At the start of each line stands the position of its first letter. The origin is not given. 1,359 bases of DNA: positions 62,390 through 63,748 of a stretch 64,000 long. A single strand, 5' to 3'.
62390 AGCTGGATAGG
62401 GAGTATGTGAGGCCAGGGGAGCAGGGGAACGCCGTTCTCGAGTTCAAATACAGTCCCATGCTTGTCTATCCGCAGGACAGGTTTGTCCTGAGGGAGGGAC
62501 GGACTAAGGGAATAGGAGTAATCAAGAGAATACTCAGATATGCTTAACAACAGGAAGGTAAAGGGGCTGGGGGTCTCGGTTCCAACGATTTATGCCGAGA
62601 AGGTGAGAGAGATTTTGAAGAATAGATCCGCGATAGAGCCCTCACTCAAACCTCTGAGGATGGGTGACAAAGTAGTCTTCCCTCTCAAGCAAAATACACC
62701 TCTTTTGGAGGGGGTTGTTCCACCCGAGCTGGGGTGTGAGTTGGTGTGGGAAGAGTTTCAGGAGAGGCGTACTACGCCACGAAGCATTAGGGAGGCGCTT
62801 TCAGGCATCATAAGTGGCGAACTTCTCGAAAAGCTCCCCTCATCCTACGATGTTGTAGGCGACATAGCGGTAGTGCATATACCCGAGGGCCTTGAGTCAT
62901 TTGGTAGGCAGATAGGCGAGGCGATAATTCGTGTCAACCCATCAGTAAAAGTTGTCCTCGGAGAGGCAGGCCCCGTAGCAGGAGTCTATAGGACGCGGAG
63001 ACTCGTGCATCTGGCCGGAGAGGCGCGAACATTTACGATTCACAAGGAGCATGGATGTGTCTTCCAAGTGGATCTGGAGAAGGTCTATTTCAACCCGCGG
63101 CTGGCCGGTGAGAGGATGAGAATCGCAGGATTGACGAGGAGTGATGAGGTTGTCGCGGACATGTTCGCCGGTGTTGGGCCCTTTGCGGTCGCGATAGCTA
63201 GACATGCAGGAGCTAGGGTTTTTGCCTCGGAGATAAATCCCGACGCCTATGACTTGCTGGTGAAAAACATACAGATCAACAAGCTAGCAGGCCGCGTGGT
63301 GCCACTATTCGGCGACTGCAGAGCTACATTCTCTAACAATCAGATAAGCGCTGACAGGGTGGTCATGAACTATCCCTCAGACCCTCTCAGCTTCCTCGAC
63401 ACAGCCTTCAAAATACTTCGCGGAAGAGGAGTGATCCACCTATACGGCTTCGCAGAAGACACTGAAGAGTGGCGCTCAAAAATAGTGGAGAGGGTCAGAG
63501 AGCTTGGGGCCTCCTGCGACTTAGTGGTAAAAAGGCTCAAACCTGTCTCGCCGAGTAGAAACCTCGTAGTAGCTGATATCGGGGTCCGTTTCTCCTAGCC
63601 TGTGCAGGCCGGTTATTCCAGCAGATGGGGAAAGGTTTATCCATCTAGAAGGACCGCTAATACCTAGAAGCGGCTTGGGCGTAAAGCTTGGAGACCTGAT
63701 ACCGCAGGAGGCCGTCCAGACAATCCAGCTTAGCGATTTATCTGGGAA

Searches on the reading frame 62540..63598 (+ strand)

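Call 25: search_protein_families(library=pfam, proteins=[window:62540-63598:+], max_evalue=0.00001)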
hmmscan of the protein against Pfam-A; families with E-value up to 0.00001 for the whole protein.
window:62540-63598:+ (352 aa): 3 families
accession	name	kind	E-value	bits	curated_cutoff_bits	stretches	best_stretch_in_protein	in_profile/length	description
PF02475.24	TRM5-TYW2_MTfase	-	2.9e-49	167.6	28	1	166-321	1-154/164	TRM5/TYW2 methyltransferase domain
PF25133.1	TYW2_N_2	-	7.2e-20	71.3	27.7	1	83-161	1-77/79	TYW2 N-terminal domain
PF18093.7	Trm5_N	-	1.6e-06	28.2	22.7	1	11-53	1-43/47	tRNA methyltransferase 5 N-terminal domain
